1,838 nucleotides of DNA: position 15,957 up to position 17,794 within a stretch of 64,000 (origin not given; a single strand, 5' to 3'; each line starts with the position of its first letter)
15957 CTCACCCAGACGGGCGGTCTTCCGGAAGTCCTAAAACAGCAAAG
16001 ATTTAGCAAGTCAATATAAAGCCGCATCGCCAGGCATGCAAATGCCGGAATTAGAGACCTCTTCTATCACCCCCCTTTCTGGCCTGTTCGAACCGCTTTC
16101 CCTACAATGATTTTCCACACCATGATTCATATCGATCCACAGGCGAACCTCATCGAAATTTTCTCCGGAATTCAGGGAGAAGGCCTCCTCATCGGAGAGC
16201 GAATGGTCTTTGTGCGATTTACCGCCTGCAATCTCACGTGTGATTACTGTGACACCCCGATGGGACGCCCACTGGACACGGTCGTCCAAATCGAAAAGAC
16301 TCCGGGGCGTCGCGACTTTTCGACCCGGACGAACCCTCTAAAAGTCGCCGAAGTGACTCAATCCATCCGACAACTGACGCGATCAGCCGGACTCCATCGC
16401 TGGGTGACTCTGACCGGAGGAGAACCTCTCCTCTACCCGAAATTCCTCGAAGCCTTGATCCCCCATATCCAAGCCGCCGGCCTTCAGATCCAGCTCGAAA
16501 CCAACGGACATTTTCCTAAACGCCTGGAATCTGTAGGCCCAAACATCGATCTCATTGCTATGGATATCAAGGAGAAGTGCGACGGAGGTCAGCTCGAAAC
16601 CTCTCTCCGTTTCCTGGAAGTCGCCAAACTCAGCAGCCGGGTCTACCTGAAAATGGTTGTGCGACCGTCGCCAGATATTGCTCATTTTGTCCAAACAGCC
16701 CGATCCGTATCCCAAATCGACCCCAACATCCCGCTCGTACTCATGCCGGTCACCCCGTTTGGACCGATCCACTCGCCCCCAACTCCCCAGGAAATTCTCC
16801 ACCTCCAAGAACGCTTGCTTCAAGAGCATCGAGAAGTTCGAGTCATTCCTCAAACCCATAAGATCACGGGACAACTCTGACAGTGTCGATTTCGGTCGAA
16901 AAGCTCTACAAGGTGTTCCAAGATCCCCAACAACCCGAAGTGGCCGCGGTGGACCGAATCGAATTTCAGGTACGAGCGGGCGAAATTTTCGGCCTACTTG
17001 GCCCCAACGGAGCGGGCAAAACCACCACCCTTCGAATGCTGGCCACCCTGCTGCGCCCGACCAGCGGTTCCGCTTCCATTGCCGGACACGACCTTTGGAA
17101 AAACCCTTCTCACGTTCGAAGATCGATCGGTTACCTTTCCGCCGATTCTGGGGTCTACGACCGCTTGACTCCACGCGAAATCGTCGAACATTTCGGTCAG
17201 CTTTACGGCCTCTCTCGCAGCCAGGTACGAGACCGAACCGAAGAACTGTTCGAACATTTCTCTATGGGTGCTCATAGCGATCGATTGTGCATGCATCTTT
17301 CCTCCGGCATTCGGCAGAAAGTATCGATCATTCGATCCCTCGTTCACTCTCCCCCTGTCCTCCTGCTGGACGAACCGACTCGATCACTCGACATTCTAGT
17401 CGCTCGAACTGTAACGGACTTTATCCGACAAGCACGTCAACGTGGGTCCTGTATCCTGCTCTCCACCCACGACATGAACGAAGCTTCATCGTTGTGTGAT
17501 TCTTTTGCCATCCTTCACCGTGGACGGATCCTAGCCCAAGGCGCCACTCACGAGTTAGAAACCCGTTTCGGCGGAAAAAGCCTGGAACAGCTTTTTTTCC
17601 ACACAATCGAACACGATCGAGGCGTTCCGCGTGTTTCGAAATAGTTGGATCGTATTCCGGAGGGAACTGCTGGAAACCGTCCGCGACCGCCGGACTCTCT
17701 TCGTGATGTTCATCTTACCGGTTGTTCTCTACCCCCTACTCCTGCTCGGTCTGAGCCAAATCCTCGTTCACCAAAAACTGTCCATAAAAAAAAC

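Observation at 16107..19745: Orphan QueE-like radical SAM enzyme tightly linked to an ABC ATPase and an ABC-2 permease::CPBP protease fusion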

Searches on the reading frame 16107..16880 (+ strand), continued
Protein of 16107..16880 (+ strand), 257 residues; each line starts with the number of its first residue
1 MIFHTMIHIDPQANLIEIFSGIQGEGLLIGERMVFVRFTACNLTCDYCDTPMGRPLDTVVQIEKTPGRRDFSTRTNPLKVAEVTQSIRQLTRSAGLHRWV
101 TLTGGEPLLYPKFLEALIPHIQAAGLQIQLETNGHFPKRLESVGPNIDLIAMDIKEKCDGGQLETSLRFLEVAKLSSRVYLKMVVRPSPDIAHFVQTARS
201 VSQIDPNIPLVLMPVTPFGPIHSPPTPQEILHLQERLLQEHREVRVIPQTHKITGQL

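Call 32: search_protein_families(library=pfam, proteins=[L099:843-1799:+, L100:980-1537:+, L001:10312-10800:+, L001:5858-6373:+, L003:6884-7555:+, L003:8363-8779:+], max_evalue=0.01)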
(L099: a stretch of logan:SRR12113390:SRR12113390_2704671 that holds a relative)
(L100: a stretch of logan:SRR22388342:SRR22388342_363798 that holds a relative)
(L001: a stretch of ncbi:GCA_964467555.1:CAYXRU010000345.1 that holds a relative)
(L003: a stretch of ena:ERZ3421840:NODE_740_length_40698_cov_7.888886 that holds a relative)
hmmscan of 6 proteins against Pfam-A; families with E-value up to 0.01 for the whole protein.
L099:843-1799:+ (319 aa): 1 family
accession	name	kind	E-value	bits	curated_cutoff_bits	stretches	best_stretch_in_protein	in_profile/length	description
PF09594.16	GT87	-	0.001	19.3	25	1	86-273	3-155/237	Glycosyltransferase family 87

L100:980-1537:+ (186 aa): 0 families

L001:10312-10800:+ (162 aa): 3 families
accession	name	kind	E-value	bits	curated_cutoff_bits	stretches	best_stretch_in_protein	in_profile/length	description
PF14437.12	MafB19-deam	-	1.2e-37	129.4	27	1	10-154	4-142/142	MafB19-like deaminase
PF00383.29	dCMP_cyt_deam_1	-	1.9e-29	102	25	1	9-106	4-101/102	Cytidine and deoxycytidylate deaminase zinc-binding region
PF14439.12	Bd3614-deam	-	2.2e-05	24.9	38.5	1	33-113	13-95/113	Bd3614-like deaminase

L001:5858-6373:+ (171 aa): 1 family
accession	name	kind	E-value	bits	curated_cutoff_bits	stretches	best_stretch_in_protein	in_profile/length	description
PF13174.12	TPR_6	-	0.0044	18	26.3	0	51-78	3-30/33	Tetratricopeptide repeat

L003:6884-7555:+ (223 aa): 0 families

L003:8363-8779:+ (138 aa): 0 families

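Call 33: search_solved_structures(query=window:16107-16877:+, max_evalue=0.001, show_alignments=3)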
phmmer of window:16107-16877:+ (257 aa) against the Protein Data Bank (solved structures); distinct sequences matched with E-value up to 0.001: 7.
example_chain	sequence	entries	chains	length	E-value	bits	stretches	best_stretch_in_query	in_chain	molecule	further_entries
4njg_A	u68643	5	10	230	9.3e-09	38.5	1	16-143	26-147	7-carboxy-7-deazaguanine synthase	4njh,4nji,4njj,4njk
5tgs_A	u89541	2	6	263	8.5e-08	35.3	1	14-212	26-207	7-carboxy-7-deazaguanine synthase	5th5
6nhl_A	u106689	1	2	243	2e-06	30.8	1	14-139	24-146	7-carboxy-7-deazaguanine synthase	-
9dfw_A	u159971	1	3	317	0.00024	24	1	89-153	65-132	Radical SAM core domain-containing protein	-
6b4c_A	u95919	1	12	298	0.00024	24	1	89-153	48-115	Viperin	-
9dgw_A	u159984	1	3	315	0.00026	23.9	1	89-153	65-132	Radical SAM core domain-containing protein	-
7n7i_A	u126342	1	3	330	0.00029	23.8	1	89-153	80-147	Viperin-like enzyme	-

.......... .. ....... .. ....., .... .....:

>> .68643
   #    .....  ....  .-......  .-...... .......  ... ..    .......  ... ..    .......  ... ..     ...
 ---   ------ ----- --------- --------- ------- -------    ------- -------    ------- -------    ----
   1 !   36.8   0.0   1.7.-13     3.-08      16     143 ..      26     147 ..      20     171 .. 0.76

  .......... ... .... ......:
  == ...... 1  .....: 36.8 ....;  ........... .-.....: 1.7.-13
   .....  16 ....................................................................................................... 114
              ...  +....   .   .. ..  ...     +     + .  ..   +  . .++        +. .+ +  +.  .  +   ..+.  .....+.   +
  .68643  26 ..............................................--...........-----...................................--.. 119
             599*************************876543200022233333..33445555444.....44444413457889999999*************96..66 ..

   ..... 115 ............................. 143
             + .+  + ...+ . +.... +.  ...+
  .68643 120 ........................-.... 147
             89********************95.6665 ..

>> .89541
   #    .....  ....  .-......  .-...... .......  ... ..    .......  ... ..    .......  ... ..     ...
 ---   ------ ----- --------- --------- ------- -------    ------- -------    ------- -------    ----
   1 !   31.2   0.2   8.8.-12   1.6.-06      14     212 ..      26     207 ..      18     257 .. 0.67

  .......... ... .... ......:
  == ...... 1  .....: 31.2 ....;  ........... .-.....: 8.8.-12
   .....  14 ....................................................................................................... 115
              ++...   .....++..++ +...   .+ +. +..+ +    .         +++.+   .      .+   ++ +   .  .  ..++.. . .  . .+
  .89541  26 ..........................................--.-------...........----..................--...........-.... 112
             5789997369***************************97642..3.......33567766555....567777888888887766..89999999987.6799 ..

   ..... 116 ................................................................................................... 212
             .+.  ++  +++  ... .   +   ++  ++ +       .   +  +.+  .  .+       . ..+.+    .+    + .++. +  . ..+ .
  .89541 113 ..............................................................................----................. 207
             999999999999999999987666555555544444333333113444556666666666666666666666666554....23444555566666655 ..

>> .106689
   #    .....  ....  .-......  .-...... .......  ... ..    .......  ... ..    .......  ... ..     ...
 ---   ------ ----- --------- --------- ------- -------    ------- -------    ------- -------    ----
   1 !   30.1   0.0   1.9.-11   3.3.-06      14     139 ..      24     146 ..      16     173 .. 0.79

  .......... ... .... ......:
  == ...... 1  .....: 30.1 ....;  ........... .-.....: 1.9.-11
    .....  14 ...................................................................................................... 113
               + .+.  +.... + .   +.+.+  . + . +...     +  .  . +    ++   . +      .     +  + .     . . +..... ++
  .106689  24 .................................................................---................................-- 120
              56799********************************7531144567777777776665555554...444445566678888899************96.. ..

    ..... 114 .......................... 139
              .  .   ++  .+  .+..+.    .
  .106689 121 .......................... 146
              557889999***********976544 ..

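Call 47: search_protein_families(library=padloc, proteins=[window:16107-16880:+], max_evalue=0.001)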
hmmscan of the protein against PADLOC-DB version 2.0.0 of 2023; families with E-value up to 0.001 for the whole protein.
window:16107-16880:+ (257 aa): 2 families
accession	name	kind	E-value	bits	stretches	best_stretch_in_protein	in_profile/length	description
PDLC02903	pVip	-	5e-11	40.5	1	39-152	8-98/257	Viperins not associated with kinases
PDLC02904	pVip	-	7.1e-07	27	1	39-151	11-104/262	Viperins associated with kinases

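Call 48: search_protein_families(library=phrogs, proteins=[window:16107-16880:+, L003:6884-7555:+, L003:6342-6887:+, L003:8363-8779:+, L003:9137-9970:+], max_evalue=0.001)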
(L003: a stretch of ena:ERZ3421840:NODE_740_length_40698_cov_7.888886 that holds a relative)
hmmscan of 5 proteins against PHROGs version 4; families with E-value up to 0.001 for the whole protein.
window:16107-16880:+ (257 aa): 4 families
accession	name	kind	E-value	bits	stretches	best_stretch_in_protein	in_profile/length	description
phrog_2076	-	moron, auxiliary metabolic gene and host takeover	7.4e-30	105.2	1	12-217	12-209/247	QueE-like radical SAM domain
phrog_13987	-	other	2.6e-05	24.7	0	82-141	49-108/274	radical SAM domain-containing protein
phrog_21308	-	other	0.00036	19.8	1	40-139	422-507/735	radical SAM domain-containing protein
phrog_1802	-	other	0.00037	20.5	0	37-136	50-140/556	radical SAM domain-containing protein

L003:6884-7555:+ (223 aa): 2 families
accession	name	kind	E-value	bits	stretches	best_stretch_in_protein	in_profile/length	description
phrog_887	-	moron, auxiliary metabolic gene and host takeover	3.5e-16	60.2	1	14-188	29-223/509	queuine tRNA-ribosyltransferase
phrog_7068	-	moron, auxiliary metabolic gene and host takeover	6e-12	46.3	1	20-177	6-171/346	queuine tRNA-ribosyltransferase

L003:6342-6887:+ (181 aa): 3 families
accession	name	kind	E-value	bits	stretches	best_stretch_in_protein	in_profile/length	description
phrog_1550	-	moron, auxiliary metabolic gene and host takeover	4.4e-34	119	1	1-174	146-341/418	QueC-like queuosine biosynthesis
phrog_10428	-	other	5.7e-08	32.9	1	2-174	257-454/476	L-glutamine-D-fructose-6-phosphate aminotransferase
phrog_16728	-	unknown function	2e-05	24.6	1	5-65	260-325/579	-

L003:8363-8779:+ (138 aa): 0 families

L003:9137-9970:+ (277 aa): 1 family
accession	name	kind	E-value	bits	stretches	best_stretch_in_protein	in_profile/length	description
phrog_424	-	moron, auxiliary metabolic gene and host takeover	1.2e-37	131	1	2-277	162-412/460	phosphoadenosine phosphosulfate reductase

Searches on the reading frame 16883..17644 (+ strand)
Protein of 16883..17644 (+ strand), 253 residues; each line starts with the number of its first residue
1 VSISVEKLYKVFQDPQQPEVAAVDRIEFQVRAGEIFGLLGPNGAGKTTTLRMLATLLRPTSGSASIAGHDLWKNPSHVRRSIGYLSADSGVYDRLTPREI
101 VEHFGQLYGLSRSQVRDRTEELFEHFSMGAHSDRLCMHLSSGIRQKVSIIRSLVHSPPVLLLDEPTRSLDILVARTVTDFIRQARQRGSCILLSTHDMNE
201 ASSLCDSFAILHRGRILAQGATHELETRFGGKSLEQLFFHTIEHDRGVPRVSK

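Call 7: search_protein_families(library=pfam, proteins=[window:16883-17644:+], max_evalue=0.01)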
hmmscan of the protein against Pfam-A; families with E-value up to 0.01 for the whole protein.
window:16883-17644:+ (253 aa): 6 families
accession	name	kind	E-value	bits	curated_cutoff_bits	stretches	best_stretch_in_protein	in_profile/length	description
PF00005.33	ABC_tran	-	1.2e-30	107.4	25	1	24-166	2-136/137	ABC transporter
PF13304.12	AAA_21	-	1.6e-12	48.6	27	2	138-199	237-301/304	AAA domain, putative AbiEii toxin, Type IV TA system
PF13401.12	AAA_22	-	0.00021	22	27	1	38-132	10-81/130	AAA domain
PF25199.1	nSTAND_NTPase5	-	0.001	19.3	34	0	29-58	31-66/145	Novel STAND NTPase 5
PF00448.28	SRP54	-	0.0027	17.8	22.7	1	38-72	6-40/196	SRP54-type protein, GTPase domain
PF13476.12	AAA_23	-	0.0059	17.7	27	1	26-56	15-42/201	AAA domain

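Call 8: search_protein_families(library=ncbifam, proteins=[window:16883-17644:+], max_evalue=0.01)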
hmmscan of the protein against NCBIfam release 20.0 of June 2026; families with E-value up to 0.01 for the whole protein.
window:16883-17644:+ (253 aa): 189 families (the best 25 are shown)
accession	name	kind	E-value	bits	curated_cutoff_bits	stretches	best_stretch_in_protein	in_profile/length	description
TIGR01188.1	drrA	subfamily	2.5e-74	250.3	312.45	1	19-235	5-221/302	daunorubicin resistance ABC transporter, ATP-binding protein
NF033858.1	ABC2_perm_RbbA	equivalog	4.7e-55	186.9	1050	1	19-246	278-505/909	ribosome-associated ATPase/putative transporter RbbA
TIGR03522.1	GldA_ABC_ATP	equivalog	5.8e-50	170.4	402.6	1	1-238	1-232/301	gliding motility-associated ABC transporter ATP-binding subunit GldA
TIGR03864.1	PQQ_ABC_ATP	hypoth_equivalog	2.9e-48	164.4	302.25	1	19-239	13-233/236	ABC transporter, ATP-binding subunit, PQQ-dependent alcohol dehydrogenase system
NF010060.0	PRK13537.1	equivalog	1.4e-45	155.6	521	1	19-226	27-234/314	nodulation factor ABC transporter ATP-binding protein NodI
TIGR04406.1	LPS_export_lptB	equivalog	2.8e-44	151.2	240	1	5-225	4-222/239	LPS export ABC transporter ATP-binding protein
NF010059.0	PRK13536.1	equivalog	3.1e-37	128.1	549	1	20-225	56-261/342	nodulation factor ABC transporter ATP-binding protein NodI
TIGR03740.1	galliderm_ABC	subfamily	5.1e-36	124.4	309.75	1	19-241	12-221/223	lantibiotic protection ABC transporter ATP-binding subunit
TIGR01257.1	rim_protein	equivalog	1e-35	122.1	4012.85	1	6-231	1941-2163/2272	rim ABC transporter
NF000106.1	40850658_otr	exception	1.1e-35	123.4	750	1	18-250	24-256/351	oxytetracycline efflux ABC transporter Otr(C) ATP-binding subunit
TIGR00968.1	3a0106s01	subfamily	1.2e-35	123.1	342.75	1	19-225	12-218/237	sulfate ABC transporter ATP-binding protein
TIGR03873.1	F420-0_ABC_ATP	hypoth_equivalog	4.6e-35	121.1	372.4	1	20-226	14-225/256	putative F420-0 ABC transporter ATP-binding protein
TIGR01288.1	nodI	equivalog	5.7e-35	120.8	424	1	22-225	19-222/303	nodulation factor ABC transporter ATP-binding protein NodI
NF010068.0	PRK13548.1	equivalog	1.6e-34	119.2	261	1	22-225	20-230/261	heme ABC transporter ATP-binding protein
NF040933.2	ABC_arch_GlcV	equivalog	1.8e-34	119.2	450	1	2-225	2-229/357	glucose ABC transporter ATP-binding protein GlcV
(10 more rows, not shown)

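Call 47: search_protein_families(library=padloc, proteins=[window:16883-17644:+], max_evalue=0.001)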
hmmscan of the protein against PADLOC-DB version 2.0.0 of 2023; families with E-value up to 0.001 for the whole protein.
window:16883-17644:+ (253 aa): 7 families
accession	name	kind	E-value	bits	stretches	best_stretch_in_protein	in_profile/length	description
PDLC04135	mad3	-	8.2e-23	79.5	2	97-227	223-358/374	mads_3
PDLC02980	AriA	-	2.9e-12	45.2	1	116-198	218-300/304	-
PDLC04140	mad8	-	5.9e-10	37.1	1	23-200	17-236/314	mads_8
PDLC02335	AbiLi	-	1.1e-07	29.2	0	133-199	175-239/326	AbiLi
PDLC04164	AriA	-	3.5e-06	24.8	0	138-197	171-232/253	-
PDLC02914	ATPase-Toprim_I-B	-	4.7e-05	20.8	0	26-58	18-50/443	-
PDLC04213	HEC-02A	-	0.00052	17.6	0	147-199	217-274/337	-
